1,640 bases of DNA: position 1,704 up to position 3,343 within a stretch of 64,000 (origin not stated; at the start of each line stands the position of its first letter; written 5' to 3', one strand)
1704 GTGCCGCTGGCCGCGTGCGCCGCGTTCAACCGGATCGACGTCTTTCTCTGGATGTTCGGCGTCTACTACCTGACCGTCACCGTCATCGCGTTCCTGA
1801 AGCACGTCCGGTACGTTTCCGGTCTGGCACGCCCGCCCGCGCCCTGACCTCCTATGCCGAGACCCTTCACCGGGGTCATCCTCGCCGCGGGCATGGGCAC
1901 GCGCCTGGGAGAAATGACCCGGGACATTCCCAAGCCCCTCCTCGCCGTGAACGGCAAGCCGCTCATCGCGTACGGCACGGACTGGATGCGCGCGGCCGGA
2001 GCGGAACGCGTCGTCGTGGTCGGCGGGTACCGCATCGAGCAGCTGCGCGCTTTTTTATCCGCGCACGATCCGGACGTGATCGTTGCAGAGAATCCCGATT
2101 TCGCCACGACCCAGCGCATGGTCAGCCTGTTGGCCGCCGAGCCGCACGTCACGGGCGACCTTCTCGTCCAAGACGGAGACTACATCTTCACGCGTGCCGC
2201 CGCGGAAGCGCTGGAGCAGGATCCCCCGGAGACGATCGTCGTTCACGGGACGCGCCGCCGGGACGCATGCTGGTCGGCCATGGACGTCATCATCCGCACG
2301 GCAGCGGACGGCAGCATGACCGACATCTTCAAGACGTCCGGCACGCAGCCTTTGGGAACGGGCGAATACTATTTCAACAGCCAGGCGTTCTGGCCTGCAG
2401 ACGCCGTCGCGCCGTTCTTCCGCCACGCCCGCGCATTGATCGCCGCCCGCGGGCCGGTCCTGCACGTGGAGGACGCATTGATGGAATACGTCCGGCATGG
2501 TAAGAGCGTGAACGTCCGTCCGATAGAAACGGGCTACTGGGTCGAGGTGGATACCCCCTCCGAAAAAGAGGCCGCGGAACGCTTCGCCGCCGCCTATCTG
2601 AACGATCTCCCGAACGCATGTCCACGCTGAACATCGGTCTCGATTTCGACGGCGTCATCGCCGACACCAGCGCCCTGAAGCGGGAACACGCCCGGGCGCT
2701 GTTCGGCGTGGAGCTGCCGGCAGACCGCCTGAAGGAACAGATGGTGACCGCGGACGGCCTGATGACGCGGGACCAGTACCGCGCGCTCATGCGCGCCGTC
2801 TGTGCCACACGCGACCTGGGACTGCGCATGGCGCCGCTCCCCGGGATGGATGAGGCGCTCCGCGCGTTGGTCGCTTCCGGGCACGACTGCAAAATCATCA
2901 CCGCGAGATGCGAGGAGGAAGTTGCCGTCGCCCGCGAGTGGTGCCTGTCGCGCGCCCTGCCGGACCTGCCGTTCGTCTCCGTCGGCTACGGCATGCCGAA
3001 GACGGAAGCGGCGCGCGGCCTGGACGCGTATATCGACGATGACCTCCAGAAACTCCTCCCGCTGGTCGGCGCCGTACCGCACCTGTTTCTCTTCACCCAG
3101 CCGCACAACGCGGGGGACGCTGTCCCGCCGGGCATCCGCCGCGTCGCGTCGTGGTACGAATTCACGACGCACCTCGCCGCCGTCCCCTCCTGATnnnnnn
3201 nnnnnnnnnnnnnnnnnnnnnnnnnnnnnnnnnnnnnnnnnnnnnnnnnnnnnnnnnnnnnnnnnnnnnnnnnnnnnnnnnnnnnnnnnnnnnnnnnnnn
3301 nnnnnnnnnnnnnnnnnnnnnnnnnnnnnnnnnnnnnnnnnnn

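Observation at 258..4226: Compact CDP-alcohol activation/transfer operon next to a giant glycan cluster: candidate phospho-alcohol (teichoic-acid-like) decoration pathway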

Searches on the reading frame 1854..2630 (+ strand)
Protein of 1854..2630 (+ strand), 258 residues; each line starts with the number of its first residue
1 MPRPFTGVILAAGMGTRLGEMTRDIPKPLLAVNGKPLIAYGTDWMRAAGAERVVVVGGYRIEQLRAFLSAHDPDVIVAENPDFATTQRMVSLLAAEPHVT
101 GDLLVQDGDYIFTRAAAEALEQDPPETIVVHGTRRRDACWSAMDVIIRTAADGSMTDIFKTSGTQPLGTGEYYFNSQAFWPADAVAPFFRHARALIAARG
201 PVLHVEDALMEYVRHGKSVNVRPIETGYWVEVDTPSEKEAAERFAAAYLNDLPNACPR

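Call 3: search_protein_families(library=pfam, proteins=[window:1854-2630:+], max_evalue=0.1)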
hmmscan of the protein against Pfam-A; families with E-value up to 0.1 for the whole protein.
window:1854-2630:+ (258 aa): 3 families
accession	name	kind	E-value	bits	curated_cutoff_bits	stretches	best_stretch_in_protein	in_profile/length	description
PF12804.13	NTP_transf_3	-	1.2e-14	55.3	27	1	7-131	1-121/160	MobA-like NTP transferase domain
PF00483.29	NTP_transferase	-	9.5e-10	38.9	21.2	1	7-60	2-56/245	Nucleotidyl transferase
PF01128.25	IspD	-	9.2e-05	22.7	27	1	8-70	4-65/221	2-C-methyl-D-erythritol 4-phosphate cytidylyltransferase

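Call 4: search_protein_families(library=ncbifam, proteins=[window:1854-2630:+], max_evalue=0.1)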
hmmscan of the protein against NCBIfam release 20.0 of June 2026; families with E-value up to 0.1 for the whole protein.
window:1854-2630:+ (258 aa): 47 families (the best 25 are shown)
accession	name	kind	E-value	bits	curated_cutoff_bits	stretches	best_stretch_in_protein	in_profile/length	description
NF041313.1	UDPGP_AglF_Halo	equivalog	4.9e-20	72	400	1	7-243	3-232/234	UTP--glucose-1-phosphate uridylyltransferase AglF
TIGR03992.1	Arch_glmU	subfamily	1.7e-17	63.4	292.1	1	7-235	3-217/393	bifunctional sugar-1-phosphate nucleotidylyltransferase/acetyltransferase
NF041135.1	IPPtranDIPPsyn_Thcocales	equivalog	3.7e-12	45.9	580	1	6-116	2-108/419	bifunctional L-myo-inositol-1-phosphate cytidylyltransferase/CDP-L-myo-inositol myo-inositolphosphotransferase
NF045761.1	NAMPUrTaseMurU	equivalog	2.1e-11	44.1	250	1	8-68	4-64/226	N-acetylmuramate alpha-1-phosphate uridylyltransferase MurU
NF010935.0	PRK14355.1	equivalog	3.1e-11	42.6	718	1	6-114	5-110/459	bifunctional UDP-N-acetylglucosamine diphosphorylase/glucosamine-1-phosphate N-acetyltransferase GlmU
NF010933.0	PRK14353.1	equivalog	1.6e-10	40.2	505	1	3-134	4-136/453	bifunctional UDP-N-acetylglucosamine diphosphorylase/glucosamine-1-phosphate N-acetyltransferase GlmU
NF045697.1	MurNAcPUrMurU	equivalog_domain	8.1e-10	38.5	370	1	8-79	1-74/229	N-acetylmuramate alpha-1-phosphate uridylyltransferase MurU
NF045665.1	NTPtran_DVU1551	equivalog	8.8e-10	38.1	315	1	6-85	2-74/359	DVU_1551 family NTP transferase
NF010938.0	PRK14358.1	equivalog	8.9e-10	37.7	500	1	3-116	6-115/481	bifunctional N-acetylglucosamine-1-phosphate uridyltransferase/glucosamine-1-phosphate acetyltransferase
NF049965.1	GlMnHpPGnyltfHddC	equivalog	1.1e-09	38.3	300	1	7-77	3-73/221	D-glycero-D-manno-heptose 1-phosphate guanosyltransferase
TIGR01173.1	glmU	equivalog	2e-09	36.8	366.85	1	8-113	4-105/452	bifunctional UDP-N-acetylglucosamine diphosphorylase/glucosamine-1-phosphate N-acetyltransferase GlmU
NF052502.1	man1P_GTase_Rv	exception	1.5e-08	33.9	440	1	7-65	3-61/352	mannose-1-phosphate guanylyltransferase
NF010932.0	PRK14352.1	equivalog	1.7e-08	33.6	611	1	5-112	7-113/488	bifunctional UDP-N-acetylglucosamine diphosphorylase/glucosamine-1-phosphate N-acetyltransferase GlmU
TIGR01208.1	rmlA_long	equivalog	2.4e-08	33.3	320.25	1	7-68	2-64/353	glucose-1-phosphate thymidylyltransferase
TIGR01099.1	galU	equivalog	7.3e-08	32.3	326.8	1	8-60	5-57/261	UTP--glucose-1-phosphate uridylyltransferase GalU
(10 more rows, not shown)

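Call 24: search_solved_structures(query=window:1854-2630:+, max_evalue=0.001)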
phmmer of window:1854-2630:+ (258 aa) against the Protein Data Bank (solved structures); distinct sequences matched with E-value up to 0.001: 45.
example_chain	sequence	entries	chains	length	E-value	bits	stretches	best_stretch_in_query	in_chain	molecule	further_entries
1jyk_A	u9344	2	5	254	7.3e-11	45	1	7-114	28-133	CTP:phosphocholine Cytidylyltransferase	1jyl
9y3p_I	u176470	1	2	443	1.9e-09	40.4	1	5-116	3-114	Translation initiation factor eIF2B subunit gamma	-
6caj_J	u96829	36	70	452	2e-09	40.3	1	5-116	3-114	Translation initiation factor eIF-2B subunit gamma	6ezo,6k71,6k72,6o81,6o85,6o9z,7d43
6pd1_A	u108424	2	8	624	2.2e-09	40.2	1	7-132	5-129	Nucleotidyl transferase/aminotransferase, class V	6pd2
5xhw_A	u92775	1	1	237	1.8e-07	33.9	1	7-69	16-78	Putative 6-deoxy-D-mannoheptose pathway protein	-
6jq8_A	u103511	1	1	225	2.6e-07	33.4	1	7-64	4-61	Putative 6-deoxy-D-mannoheptose pathway protein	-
8b31_A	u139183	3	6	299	1e-06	31.5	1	6-68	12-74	UTP--glucose-1-phosphate uridylyltransferase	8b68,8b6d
7x8j_A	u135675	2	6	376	2.3e-06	30.3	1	7-71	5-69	Mannose-1-phosphate guanylyltransferase 1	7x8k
8yre_D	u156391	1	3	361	2.5e-06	30.2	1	7-71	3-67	Mannose-1-phosphate guanylyltransferase 1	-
4y7t_A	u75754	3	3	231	4.5e-06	29.3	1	7-65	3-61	Nucleotidyl transferase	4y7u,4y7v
4jd0_A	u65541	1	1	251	5e-06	29.2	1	7-122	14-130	Nucleotidyl transferase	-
7whr_B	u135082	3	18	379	6.5e-06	28.8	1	7-67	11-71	Nucleotidyl transferase family protein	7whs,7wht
2xme_A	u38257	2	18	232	9.9e-06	28.2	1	7-118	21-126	CTP-INOSITOL-1-PHOSPHATE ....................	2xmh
2we9_A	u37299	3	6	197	2.1e-05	27.1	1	5-109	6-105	MOBA-RELATED PROTEIN | MOCA-RELATED PROTEIN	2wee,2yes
6mnu_A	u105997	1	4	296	2.4e-05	27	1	7-57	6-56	UTP--glucose-1-phosphate uridylyltransferase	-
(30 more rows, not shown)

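Call 76: search_solved_structures(query=A3, max_evalue=0.001, show_alignments=0)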
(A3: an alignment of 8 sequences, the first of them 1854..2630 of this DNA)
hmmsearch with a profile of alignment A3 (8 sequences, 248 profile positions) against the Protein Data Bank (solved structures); distinct sequences matched with E-value up to 0.001: 115 (the best 60 are shown).
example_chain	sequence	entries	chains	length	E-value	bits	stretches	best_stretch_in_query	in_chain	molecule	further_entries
6pd1_A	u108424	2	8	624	2.2e-31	112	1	7-241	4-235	Nucleotidyl transferase/aminotransferase, class V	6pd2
1jyk_A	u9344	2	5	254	1.5e-25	92.9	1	1-136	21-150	CTP:phosphocholine Cytidylyltransferase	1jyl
4jd0_A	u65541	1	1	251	5.5e-18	68.2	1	7-234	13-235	Nucleotidyl transferase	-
2xme_A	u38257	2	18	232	7.6e-16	61.1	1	5-239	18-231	CTP-INOSITOL-1-PHOSPHATE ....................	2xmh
4mnd_A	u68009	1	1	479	2.7e-15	59.3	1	5-240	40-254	CTP L-myo-inositol-1-phosphate cytidylyltransferase/CDP-L-myo-inositol myo-inositolphospho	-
6jq8_A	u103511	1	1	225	1e-13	54.2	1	7-124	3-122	Putative 6-deoxy-D-mannoheptose pathway protein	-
5xhw_A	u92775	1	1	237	2e-13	53.2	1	7-124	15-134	Putative 6-deoxy-D-mannoheptose pathway protein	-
5z09_A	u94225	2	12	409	6.9e-13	51.5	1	7-114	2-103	Dual sugar-1-phosphate nucleotidylyltransferase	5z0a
2ggo_A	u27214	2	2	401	1.6e-12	50.3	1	7-73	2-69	401aa long hypothetical glucose-1-phosphate thymidylyltransferase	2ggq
4y7t_A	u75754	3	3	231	2.7e-12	49.5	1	7-69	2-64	Nucleotidyl transferase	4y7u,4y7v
1tzf_A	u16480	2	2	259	1e-10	44.3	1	7-63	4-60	Glucose-1-phosphate cytidylyltransferase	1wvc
7whr_B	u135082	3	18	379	1.7e-10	43.6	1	6-71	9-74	Nucleotidyl transferase family protein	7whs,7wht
6mnu_A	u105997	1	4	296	2.1e-10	43.4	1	4-69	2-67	UTP--glucose-1-phosphate uridylyltransferase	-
9y3p_I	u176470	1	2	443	4e-10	42.4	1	5-112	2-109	Translation initiation factor eIF2B subunit gamma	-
6caj_J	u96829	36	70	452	4e-10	42.4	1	5-112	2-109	Translation initiation factor eIF-2B subunit gamma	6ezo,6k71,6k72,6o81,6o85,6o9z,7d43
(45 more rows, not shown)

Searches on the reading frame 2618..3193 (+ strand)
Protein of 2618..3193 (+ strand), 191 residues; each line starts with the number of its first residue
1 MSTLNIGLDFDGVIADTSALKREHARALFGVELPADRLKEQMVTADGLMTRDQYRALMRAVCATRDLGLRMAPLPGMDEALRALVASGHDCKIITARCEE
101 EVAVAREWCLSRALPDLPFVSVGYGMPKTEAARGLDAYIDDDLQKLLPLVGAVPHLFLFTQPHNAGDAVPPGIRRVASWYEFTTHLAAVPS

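Call 3: search_protein_families(library=pfam, proteins=[window:2618-3193:+], max_evalue=0.1)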
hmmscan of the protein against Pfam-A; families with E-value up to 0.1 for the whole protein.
window:2618-3193:+ (191 aa): 2 families
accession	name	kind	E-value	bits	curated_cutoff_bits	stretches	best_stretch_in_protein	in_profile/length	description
PF06941.18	NT5C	-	2.4e-09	37.7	24.8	1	6-182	4-170/180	5' nucleotidase, deoxy (Pyrimidine), cytosolic type C protein (NT5C)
PF13419.12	HAD_2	-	0.0041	17.7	23.8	1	9-102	4-109/178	Haloacid dehalogenase-like hydrolase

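Call 4: search_protein_families(library=ncbifam, proteins=[window:2618-3193:+], max_evalue=0.1)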
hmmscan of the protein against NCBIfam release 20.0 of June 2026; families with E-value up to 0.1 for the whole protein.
window:2618-3193:+ (191 aa): 0 families

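Call 48: search_solved_structures(query=window:2618-3193:+, max_evalue=1)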
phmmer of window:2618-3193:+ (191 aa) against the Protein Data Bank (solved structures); distinct sequences matched with E-value up to 1: 8.
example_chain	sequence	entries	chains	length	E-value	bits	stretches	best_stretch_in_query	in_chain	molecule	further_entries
7nz9_B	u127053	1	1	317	0.046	17.2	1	56-129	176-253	Probable inactive tRNA-specific adenosine deaminase-like protein 3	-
7nz7_B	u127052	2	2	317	0.046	17.2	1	56-129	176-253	Probable inactive tRNA-specific adenosine deaminase-like protein 3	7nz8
4l57_A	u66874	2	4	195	0.073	16.5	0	5-82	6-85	5'(3')-deoxyribonucleotidase, cytosolic type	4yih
2i7d_A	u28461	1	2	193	0.079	16.4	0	5-82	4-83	5'(3')-deoxyribonucleotidase, cytosolic type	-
6g2n_A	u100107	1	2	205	0.087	16.3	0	5-82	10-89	5'(3')-deoxyribonucleotidase, cytosolic type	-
6xi6_A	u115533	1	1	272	0.13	15.7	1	37-116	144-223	helical fusion design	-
9hmm_B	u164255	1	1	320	0.15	15.5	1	57-129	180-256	Probable inactive tRNA-specific adenosine deaminase-like protein 3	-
2jao_A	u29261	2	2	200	0.21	15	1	8-181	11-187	5'(3')-DEOXYRIBONUCLEOTIDASE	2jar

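Call 61: find_homologous_proteins(query=window:2618-3193:+, max_evalue=0.001)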
Query window:2618-3193:+ (191 aa): 38 proteins with E <= 0.001 among 901 candidates.
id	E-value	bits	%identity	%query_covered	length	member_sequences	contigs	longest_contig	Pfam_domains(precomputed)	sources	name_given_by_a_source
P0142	6.4e-123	426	100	100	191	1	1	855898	PF06941.18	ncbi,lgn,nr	ncbi:hypothetical protein EPO33_02615 [Patescibacteria group bacterium]|nr:MAG: hypothetical protein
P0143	5.7e-68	247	62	97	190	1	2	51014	PF06941.18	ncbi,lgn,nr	ncbi:hypothetical protein EPN90_03045 [Patescibacteria group bacterium]|nr:MAG: hypothetical protein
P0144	1.4e-55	206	52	96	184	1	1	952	-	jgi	jgi:uncharacterized HAD superfamily protein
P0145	1.8e-53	200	52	97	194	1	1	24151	PF06941.18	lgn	-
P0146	9.2e-53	197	53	94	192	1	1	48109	PF06941.18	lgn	-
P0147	1.4e-51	193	54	94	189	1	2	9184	PF06941.18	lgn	-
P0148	3.3e-50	189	50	97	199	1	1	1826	-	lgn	-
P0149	1.1e-49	187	51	96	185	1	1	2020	PF06941.18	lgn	-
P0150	1.6e-46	177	48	96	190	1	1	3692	-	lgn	-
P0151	3.4e-46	176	50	98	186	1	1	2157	PF13419.13,PF06941.18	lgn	-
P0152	4.4e-46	175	45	98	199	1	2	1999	-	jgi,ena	-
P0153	2.1e-45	173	49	96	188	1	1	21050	PF06941.18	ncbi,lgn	-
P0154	5.3e-44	169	51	96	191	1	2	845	PF13419.13,PF06941.18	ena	-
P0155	8.4e-44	168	48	97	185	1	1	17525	PF06941.18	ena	-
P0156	9.1e-43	165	47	96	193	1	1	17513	PF06941.18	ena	-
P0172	1.2e-35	141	41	98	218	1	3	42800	PF06941.18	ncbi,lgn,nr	ncbi:MAG: hypothetical protein HYT21_02535 [Candidatus Nealsonbacteria bacterium]|nr:hypothetical pr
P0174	2.0e-34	137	41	94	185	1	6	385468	PF06941.18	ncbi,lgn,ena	ncbi:MAG: hypothetical protein AAB552_01905 [Patescibacteria group bacterium]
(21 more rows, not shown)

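Call 62: find_encoding_contigs(protein=P0174, flank=7000, max_places=1)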
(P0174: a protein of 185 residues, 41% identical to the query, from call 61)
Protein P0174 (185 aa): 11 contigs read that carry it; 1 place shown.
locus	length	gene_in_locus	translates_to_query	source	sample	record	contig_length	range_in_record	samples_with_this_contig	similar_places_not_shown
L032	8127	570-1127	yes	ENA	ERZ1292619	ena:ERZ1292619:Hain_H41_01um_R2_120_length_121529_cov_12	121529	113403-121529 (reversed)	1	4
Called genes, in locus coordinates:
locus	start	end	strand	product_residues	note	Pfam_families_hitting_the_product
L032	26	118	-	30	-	-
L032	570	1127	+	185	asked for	PF06941:NT5C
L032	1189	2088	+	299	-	PF02557:VanY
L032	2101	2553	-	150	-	-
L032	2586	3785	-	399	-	PF02412:TSP_3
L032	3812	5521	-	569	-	PF10101:DUF2339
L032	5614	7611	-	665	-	PF06068:TIP49 (faint), PF00004:AAA, PF17862:AAA_lid_3, PF01434:Peptidase_M41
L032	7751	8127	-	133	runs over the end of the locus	-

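Call 63: find_encoding_contigs(protein=P0172, flank=7000, max_places=1)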
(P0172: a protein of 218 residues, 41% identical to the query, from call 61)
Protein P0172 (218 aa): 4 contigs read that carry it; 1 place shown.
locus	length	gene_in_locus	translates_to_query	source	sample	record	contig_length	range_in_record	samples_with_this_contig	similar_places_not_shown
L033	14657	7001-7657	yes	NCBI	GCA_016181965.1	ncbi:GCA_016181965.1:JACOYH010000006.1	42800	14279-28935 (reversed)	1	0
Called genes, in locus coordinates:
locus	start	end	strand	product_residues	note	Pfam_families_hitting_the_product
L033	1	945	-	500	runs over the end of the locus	PF13231:PMT_2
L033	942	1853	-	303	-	PF01544:CorA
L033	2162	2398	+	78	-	-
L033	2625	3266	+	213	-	PF01628:HrcA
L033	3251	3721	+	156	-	PF01025:GrpE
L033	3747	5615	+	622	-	PF00012:HSP70, PF06723:MreB_Mbl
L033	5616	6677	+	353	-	PF00226:DnaJ, PF01556:DnaJ_C, PF00684:DnaJ_CXXCXGXG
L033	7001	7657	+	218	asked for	PF06941:NT5C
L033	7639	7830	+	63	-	-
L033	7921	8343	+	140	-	PF07884:VKOR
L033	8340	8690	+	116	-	-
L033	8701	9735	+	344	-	PF00817:IMS, PF11798:IMS_HHH (weak), PF21999:IMS_HHH_1, PF11799:IMS_C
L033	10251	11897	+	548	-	PF03023:MurJ, PF01554:MatE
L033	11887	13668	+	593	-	PF00009:GTP_EFTU, PF03144:GTP_EFTU_D2, PF22042:EF-G_D2 (weak), PF14492:EFG_III (faint), PF00679:EFG_C, PF06421:LepA_C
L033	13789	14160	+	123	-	PF04977:DivIC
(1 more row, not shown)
